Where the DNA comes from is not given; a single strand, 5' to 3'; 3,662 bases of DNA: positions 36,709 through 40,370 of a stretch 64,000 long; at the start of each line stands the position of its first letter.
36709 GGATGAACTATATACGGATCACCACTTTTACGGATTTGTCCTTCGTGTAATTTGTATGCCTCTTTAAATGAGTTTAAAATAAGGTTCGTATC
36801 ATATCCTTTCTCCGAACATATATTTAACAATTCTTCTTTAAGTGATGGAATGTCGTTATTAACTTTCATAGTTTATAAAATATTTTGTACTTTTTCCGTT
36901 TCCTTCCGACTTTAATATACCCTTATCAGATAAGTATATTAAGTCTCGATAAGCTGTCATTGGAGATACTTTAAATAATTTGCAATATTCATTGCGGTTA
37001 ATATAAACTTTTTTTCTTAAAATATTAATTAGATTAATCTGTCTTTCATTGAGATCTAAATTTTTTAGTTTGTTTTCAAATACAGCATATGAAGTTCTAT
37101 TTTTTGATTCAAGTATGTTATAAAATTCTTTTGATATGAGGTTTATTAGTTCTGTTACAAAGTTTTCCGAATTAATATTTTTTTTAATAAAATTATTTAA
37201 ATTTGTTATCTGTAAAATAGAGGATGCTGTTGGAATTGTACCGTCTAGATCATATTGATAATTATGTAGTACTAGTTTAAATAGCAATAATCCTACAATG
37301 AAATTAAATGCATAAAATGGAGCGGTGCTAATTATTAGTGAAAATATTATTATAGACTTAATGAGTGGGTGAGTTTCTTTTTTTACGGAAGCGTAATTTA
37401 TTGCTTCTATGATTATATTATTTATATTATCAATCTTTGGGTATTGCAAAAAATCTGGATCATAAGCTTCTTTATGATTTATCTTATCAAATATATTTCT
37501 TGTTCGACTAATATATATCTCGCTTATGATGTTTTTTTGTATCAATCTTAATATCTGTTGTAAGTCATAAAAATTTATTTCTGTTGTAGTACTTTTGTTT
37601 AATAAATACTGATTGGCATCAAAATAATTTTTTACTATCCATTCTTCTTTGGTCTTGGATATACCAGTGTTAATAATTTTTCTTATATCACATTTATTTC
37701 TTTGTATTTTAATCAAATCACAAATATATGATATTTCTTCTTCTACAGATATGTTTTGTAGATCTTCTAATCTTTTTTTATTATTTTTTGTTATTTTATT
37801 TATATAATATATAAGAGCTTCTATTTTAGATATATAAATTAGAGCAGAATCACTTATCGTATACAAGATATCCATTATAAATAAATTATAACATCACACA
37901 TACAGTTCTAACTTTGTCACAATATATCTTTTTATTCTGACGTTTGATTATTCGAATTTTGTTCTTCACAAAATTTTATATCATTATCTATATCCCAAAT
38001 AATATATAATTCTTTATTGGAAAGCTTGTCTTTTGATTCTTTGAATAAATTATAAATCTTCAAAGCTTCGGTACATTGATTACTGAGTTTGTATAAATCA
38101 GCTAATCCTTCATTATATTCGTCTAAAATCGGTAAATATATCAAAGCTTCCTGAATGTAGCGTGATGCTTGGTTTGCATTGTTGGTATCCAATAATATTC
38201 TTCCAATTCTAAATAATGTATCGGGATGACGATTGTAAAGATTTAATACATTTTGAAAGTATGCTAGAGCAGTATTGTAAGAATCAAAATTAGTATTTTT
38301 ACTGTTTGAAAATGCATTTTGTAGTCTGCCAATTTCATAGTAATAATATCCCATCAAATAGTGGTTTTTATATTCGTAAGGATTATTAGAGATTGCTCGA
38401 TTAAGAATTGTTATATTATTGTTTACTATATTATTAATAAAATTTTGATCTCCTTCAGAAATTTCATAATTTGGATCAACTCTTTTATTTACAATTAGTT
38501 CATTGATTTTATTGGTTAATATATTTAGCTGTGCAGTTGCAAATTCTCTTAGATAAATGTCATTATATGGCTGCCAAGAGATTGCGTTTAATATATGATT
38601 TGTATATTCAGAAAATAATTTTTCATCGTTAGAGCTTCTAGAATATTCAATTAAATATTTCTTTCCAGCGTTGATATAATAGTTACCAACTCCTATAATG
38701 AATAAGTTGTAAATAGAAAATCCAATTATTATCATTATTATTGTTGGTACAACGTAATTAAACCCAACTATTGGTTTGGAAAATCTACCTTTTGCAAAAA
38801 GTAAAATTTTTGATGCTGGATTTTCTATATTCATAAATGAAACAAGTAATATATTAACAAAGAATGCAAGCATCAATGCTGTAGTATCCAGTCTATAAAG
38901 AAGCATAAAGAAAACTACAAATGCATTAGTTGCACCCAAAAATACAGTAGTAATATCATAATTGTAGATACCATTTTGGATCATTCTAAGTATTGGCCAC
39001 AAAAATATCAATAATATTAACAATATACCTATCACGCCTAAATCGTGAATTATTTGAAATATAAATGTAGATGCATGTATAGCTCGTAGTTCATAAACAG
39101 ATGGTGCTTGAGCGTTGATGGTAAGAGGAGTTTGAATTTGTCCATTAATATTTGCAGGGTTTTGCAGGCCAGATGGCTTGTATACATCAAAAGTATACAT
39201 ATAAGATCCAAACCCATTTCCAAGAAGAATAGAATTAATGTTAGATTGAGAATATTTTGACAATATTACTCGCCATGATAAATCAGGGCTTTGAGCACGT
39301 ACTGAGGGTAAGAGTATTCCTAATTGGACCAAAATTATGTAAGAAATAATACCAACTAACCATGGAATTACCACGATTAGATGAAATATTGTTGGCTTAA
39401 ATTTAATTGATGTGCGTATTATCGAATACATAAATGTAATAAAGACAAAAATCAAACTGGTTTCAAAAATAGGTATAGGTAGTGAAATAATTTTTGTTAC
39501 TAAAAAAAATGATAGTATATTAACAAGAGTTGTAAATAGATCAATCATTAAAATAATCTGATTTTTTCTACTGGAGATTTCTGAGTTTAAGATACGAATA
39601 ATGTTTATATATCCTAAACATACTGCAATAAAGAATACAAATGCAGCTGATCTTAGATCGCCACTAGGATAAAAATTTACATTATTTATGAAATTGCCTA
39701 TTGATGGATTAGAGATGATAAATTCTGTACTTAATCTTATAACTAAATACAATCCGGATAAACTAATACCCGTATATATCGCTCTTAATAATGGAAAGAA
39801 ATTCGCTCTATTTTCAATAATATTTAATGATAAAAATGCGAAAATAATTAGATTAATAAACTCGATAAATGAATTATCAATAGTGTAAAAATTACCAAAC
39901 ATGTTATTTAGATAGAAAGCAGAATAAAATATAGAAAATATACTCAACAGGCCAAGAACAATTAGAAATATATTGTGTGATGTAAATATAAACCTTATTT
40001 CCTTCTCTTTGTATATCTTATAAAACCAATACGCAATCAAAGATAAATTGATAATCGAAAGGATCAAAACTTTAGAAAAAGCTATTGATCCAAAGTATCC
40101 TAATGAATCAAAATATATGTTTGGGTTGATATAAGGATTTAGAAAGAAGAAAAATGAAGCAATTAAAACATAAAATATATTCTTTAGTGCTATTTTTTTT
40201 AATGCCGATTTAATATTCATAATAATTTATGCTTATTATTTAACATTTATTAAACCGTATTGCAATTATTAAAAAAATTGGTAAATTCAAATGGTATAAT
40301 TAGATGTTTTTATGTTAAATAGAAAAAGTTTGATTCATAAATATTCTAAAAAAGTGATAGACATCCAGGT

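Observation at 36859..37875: Catalytically dead Fic-fold protein with wHTH, overlapping rel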

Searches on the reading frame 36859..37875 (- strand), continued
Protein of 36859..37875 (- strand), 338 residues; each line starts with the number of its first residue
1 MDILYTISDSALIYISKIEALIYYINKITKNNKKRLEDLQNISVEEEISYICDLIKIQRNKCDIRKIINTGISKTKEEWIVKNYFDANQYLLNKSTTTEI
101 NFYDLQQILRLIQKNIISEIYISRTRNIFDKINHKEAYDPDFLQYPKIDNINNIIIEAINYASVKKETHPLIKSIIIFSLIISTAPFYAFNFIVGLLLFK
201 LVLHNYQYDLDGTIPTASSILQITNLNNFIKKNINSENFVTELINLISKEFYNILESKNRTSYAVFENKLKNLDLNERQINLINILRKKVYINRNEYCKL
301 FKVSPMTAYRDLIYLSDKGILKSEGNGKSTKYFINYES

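Call 59: find_homologous_proteins(query=A2, max_evalue=1e-10)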
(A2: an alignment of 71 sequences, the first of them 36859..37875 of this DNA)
Query A2 (71 sequences) (338 aa, profile of the alignment): 19 proteins with E <= 1e-10 among 8000 candidates.
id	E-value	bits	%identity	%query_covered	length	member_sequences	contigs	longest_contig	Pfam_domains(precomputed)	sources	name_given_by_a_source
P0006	3.2e-101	357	30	97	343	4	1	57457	PF08220.19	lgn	-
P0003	3.4e-99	350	33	97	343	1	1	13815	PF08220.19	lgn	-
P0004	5.0e-97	343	31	97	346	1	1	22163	PF08220.19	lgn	-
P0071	3.2e-92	327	31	45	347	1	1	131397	PF08220.19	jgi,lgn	jgi:hypothetical protein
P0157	1.2e-89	319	28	46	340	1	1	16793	PF08220.19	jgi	jgi:hypothetical protein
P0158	2.2e-83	298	40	18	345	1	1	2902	-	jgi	jgi:hypothetical protein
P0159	1.2e-81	293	32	28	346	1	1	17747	PF22168.3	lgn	-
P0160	3.7e-78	281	26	53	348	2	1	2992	-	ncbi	ncbi:MAG: hypothetical protein ACOCXP_04345 [Candidatus Dojkabacteria bacterium]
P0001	2.7e-71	259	100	100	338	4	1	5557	PF08220.19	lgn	-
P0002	4.6e-70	255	80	100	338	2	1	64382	PF08220.19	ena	-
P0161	7.5e-18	83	24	14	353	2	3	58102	PF22168.3,PF02661.24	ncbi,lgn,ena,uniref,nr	ncbi:MAG: Fic family protein [Candidatus Saganbacteria bacterium]|uniref:Fic family protein n=1 Tax=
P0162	3.3e-17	81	56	5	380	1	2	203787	PF13784.12,PF02661.24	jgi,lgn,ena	-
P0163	1.6e-16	79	-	-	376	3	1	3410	PF13784.12,PF02661.24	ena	-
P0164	9.5e-16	76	-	-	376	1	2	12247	PF13784.12,PF02661.24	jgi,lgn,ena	-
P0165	2.6e-13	68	-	-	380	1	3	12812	PF13784.12,PF02661.24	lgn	-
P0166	4.6e-13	67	-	-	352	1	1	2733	PF02661.24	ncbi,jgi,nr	ncbi:MAG: Fic family protein [Endomicrobium sp.]|jgi:Fic family protein|nr:Fic family protein [Endom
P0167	1.4e-12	66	30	18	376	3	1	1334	PF13784.12,PF02661.24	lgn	-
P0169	3.9e-11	61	50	5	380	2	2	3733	PF13784.12,PF02661.24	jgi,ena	-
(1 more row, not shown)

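Call 85: search_protein_families(library=padloc, proteins=[window:36859-37875:-], max_evalue=0.01)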
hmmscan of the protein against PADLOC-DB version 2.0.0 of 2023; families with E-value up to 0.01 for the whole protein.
window:36859-37875:- (338 aa): 2 families
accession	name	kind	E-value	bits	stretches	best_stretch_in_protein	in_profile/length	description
PDLC03963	SoFic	-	3.3e-07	28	1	79-337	92-353/361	-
PDLC01457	WYL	-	0.0026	15.4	1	277-320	4-47/229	"CAS-I,CAS-II,CAS-III,CAS-IV,CAS-V,CAS-VI; associated_signaling"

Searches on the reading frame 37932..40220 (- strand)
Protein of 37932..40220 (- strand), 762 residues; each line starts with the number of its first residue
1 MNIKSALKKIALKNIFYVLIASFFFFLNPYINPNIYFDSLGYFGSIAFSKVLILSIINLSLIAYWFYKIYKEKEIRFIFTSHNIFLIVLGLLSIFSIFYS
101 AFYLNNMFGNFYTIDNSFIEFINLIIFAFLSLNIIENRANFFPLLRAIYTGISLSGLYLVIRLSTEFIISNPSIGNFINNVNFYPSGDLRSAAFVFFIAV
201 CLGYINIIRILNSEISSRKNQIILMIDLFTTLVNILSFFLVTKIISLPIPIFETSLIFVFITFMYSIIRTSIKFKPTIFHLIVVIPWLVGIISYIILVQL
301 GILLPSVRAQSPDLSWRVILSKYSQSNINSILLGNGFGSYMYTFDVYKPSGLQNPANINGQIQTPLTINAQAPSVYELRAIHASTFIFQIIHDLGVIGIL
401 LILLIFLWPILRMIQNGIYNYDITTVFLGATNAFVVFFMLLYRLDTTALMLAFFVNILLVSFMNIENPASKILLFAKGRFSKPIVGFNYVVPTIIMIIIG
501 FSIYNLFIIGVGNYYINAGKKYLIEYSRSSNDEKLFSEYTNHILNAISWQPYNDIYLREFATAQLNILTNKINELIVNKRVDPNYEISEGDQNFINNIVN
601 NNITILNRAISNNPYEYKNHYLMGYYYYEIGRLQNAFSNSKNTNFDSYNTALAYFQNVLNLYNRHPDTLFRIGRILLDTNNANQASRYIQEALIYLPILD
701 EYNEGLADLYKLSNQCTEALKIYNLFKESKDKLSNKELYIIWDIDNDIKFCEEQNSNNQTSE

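Call 3: search_protein_families(library=pfam, proteins=[window:37932-40220:-], max_evalue=1)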
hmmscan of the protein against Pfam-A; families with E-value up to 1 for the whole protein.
window:37932-40220:- (762 aa): 9 families
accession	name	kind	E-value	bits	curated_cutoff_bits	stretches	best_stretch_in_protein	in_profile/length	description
PF14559.12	TPR_19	-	0.00023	21.8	25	1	648-693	7-52/68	Tetratricopeptide repeat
PF07719.23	TPR_2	-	0.00097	19.5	27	1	667-697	2-32/34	Tetratricopeptide repeat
PF13424.12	TPR_12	-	0.0065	17.1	30.1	1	648-693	19-72/77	Tetratricopeptide repeat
PF23233.1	HAT_Syf1_CNRKL1_N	-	0.012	15.8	27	1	599-700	32-128/161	Pre-mRNA-splicing factor Syf1/CNRKL1 N-terminal HAT repeat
PF04733.20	Coatomer_E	-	0.033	14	21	1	625-747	43-163/290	Coatomer epsilon subunit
PF02939.21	UcrQ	-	0.069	13.5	25.2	1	584-643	15-74/78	UcrQ family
PF12895.13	ANAPC3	-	0.19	12.5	27.2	0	647-691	38-81/82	Anaphase-promoting complex, cyclosome, subunit 3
PF13181.12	TPR_8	-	0.2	12.3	25.7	0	667-693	2-28/34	Tetratricopeptide repeat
PF13431.12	TPR_17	-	0.3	11.9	24.4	0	607-636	3-32/34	Tetratricopeptide repeat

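Call 57: search_protein_families(library=ncbifam, proteins=[window:37932-40220:-], max_evalue=1)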
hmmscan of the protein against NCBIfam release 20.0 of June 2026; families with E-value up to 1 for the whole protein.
window:37932-40220:- (762 aa): 5 families
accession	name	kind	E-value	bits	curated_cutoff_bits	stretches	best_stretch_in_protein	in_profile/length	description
TIGR02521.1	type_IV_pilW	equivalog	9.2e-08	31.9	154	1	647-747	114-215/234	type IV pilus biogenesis/stability protein PilW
TIGR02917.1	PEP_TPR_lipo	equivalog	9.5e-05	20.4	312.2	1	648-732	617-701/899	XrtA/PEP-CTERM system TPR-repeat protein PrsT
TIGR02795.1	tol_pal_ybgF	equivalog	0.0073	16.9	90.1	1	646-691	53-101/119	tol-pal system protein YbgF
TIGR02552.1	LcrH_SycD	equivalog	0.047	13.4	104.8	1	646-693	66-113/136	SycD/LcrH family type III secretion system chaperone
NF040959.1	MamA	equivalog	0.054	12.9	200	0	647-691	52-96/204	magnetosome protein MamA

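Call 58: search_solved_structures(query=window:37932-40220:-, max_evalue=1)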
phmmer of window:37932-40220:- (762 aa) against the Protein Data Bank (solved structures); distinct sequences matched with E-value up to 1: 5.
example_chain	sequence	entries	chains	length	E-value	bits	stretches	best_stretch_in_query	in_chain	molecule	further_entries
8bu0_A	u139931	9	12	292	0.0086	17.9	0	646-725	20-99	Consensus tetratricopeptide repeat protein | Crystal structure of an 8-repeat consensus TPR superhelix with Zinc. | Monomer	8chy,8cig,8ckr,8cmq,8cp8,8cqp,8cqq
2fo7_A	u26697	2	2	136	0.061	15.1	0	646-701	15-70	SYNTHETIC CONSENSUS TPR PROTEIN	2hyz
8ch0_A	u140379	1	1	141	0.064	15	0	646-701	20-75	Consensus tetratricopeptide repeat protein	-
2wqh_A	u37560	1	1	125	0.16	13.7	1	646-725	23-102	CTPR3Y3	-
9gzg_A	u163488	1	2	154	0.16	13.7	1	647-726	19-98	Engineered CTPR protein with glutamic acids for conductivity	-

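Call 68: find_homologous_proteins(query=window:37932-40220:-, max_evalue=0.00001)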
Query window:37932-40220:- (762 aa): 2 proteins with E <= 0.00001 among 8000 candidates.
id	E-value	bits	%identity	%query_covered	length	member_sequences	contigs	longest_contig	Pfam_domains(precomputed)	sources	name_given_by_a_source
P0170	0.0e+0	1638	100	100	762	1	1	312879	PF21033.5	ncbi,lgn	-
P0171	0.0e+0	1448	87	100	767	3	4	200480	-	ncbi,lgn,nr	ncbi:MAG: hypothetical protein N3A71_00520 [Candidatus Dojkabacteria bacterium]|nr:hypothetical prot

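Call 71: search_protein_families(library=pfam, alignment_id=A5, max_evalue=0.1)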
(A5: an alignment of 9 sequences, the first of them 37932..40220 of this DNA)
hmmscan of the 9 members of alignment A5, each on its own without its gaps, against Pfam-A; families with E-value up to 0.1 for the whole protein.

A. member 1, window:37932-40220:- (762 aa): 6 families
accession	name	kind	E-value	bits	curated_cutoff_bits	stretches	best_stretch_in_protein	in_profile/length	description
PF14559.12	TPR_19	-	0.00023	21.8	25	1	648-693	7-52/68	Tetratricopeptide repeat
PF07719.23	TPR_2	-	0.00097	19.5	27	0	667-697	2-32/34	Tetratricopeptide repeat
PF13424.12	TPR_12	-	0.0065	17.1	30.1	0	648-693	19-72/77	Tetratricopeptide repeat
PF23233.1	HAT_Syf1_CNRKL1_N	-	0.012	15.8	27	1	599-700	32-128/161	Pre-mRNA-splicing factor Syf1/CNRKL1 N-terminal HAT repeat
PF04733.20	Coatomer_E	-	0.033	14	21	1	625-747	43-163/290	Coatomer epsilon subunit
PF02939.21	UcrQ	-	0.069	13.5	25.2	0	584-643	15-74/78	UcrQ family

B. families by the number of members that match (of 9 scanned): 25 families
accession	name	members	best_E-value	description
PF14559.12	TPR_19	7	2.1e-07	Tetratricopeptide repeat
PF13431.12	TPR_17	6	1.1e-08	Tetratricopeptide repeat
PF12895.13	ANAPC3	6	3.7e-08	Anaphase-promoting complex, cyclosome, subunit 3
PF13181.12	TPR_8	4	1.9e-07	Tetratricopeptide repeat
PF13424.12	TPR_12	4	1.2e-06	Tetratricopeptide repeat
PF13432.12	TPR_16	4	1.9e-06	Tetratricopeptide repeat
PF13428.12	TPR_14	4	5.9e-06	Tetratricopeptide repeat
PF07719.23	TPR_2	3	5.7e-08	Tetratricopeptide repeat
PF00515.34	TPR_1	3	7.7e-08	Tetratricopeptide repeat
PF23914.1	TPR_CcmH_CycH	3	4.8e-06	Cytochrome c-type biogenesis protein H TPR domain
PF13176.12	TPR_7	2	0.0032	Tetratricopeptide repeat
PF13414.12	TPR_11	2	0.0037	TPR repeat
PF04910.20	Tcf25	1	0.00041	Transcriptional repressor TCF25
PF12569.14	NatA_aux_su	1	0.00056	N-terminal acetyltransferase A, auxiliary subunit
PF09976.15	TPR_21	1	0.0013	Tetratricopeptide repeat-like domain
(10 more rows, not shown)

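Call 72: search_solved_structures(query=A5, max_evalue=1)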
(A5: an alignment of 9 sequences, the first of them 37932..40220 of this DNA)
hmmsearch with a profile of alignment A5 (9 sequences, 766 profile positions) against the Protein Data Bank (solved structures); distinct sequences matched with E-value up to 1: 128 (the best 60 are shown).
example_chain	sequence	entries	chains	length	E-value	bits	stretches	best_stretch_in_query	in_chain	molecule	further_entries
9qhb_A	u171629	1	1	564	3.6e-33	117.8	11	631-716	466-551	Engineered tetratricopeptide repeat protein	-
8bu0_A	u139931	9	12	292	1.4e-22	82.7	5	629-709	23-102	Consensus tetratricopeptide repeat protein | Crystal structure of an 8-repeat consensus TPR superhelix with Zinc. | Monomer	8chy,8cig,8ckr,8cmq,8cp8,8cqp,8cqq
9qhc_A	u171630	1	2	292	5.2e-18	67.7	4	629-709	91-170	Engineered tetratricopeptide repeat protein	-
7obi_A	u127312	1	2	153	1.1e-15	60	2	621-727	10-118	CTPR-rv4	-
7yeh_B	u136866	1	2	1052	3.2e-13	51.8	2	631-706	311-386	UDP-N-acetylglucosamine--peptide N-acetylglucosaminyltransferase 110 kDa subunit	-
7yea_A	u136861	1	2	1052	3.2e-13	51.8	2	631-706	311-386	UDP-N-acetylglucosamine--peptide N-acetylglucosaminyltransferase 110 kDa subunit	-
7ntf_A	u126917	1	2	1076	3.4e-13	51.7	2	631-706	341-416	Isoform 1 of UDP-N-acetylglucosamine--peptide N-acetylglucosaminyltransferase 110 kDa subu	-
6eou_A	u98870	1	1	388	6.8e-13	50.7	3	631-706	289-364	UDP-N-acetylglucosamine--peptide N-acetylglucosaminyltransferase 110 kDa subunit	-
1w3b_A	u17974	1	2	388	1.2e-12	49.9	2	631-706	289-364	UDP-N-ACETYLGLUCOSAMINE--PEPTIDE N-ACETYLGLUCOSAMINYLTRANSFERASE 110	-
2fo7_A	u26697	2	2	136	2.3e-10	42.4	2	629-705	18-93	SYNTHETIC CONSENSUS TPR PROTEIN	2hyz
8ch0_A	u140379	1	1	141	2.9e-10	42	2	629-705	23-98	Consensus tetratricopeptide repeat protein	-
9gzg_A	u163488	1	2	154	2.1e-08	35.9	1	620-740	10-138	Engineered CTPR protein with glutamic acids for conductivity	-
1na0_A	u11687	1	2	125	6e-08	34.4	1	628-719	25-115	designed protein CTPR3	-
5fzr_A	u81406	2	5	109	1.6e-07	32.9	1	613-704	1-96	DESIGNED TPR PROTEIN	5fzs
5fzq_A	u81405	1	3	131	2.3e-07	32.4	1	613-709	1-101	DESIGNED TPR PROTEIN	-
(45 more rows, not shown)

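Call 83: predict_structure(alignment_id=A6)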
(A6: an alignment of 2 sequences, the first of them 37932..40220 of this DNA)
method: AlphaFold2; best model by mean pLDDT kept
length: 762 residues; sequences in the alignment: 2
mean_pLDDT: 39.9   pTM: 0.33
mean pLDDT of the five models: 39.9, 39.8, 37.8, 37.5, 37.4
residues with pLDDT >= 90: 0; 70-90: 54; 50-70: 81; < 50: 627
segments of 3 or more residues with pLDDT < 50: 1-531, 549-552, 640-644, 663-667, 682-762
pLDDT, mean of each block of 10 residues (from residue 1): 33 35 32 27 31 38 40 38 37 34 28 32 36 34 33 30 30 28 29 35 37 38 39 38 32 36 35 35 37 35 27 26 30 31 26 26 27 29 31 37 41 38 40 39 33 36 33 33 34 38 38 46 43 56 53 52 60 67 79 77 72 65 75 71 61 68 51 58 43 37 31 33 36 33 27 29 24
secondary structure, 60 per line:
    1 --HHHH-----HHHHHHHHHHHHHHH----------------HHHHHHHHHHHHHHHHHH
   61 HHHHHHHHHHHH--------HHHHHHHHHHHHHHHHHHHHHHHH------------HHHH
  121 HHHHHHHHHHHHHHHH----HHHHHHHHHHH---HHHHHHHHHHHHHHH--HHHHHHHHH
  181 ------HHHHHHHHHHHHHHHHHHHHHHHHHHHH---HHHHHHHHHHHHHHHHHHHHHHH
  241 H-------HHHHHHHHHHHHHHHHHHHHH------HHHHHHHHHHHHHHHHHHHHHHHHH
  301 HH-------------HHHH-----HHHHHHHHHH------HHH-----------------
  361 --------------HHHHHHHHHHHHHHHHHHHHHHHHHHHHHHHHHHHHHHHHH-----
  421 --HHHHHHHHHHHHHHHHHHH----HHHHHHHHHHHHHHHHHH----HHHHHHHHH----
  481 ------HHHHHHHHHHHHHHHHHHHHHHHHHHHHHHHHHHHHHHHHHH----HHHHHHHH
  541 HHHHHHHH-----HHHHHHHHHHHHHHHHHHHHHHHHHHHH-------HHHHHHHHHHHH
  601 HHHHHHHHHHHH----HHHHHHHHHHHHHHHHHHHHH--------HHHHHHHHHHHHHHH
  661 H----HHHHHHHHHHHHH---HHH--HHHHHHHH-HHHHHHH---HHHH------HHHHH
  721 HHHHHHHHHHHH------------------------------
elements in order (helices of 4 or more, strands of 3 or more residues): H3-6 H12-26 H43-72 H81-104 H117-136 H141-151 H155-169 H172-180 H187-214 H218-241 H249-269 H276-302 H316-319 H325-334 H375-415 H423-441 H446-463 H468-476 H487-528 H533-548 H554-581 H589-612 H617-637 H646-661 H666-678 H687-694 H696-702 H706-709 H716-732

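Call 85: search_protein_families(library=padloc, proteins=[window:37932-40220:-], max_evalue=0.01)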
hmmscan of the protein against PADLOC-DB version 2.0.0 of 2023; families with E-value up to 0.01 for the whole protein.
window:37932-40220:- (762 aa): 0 families
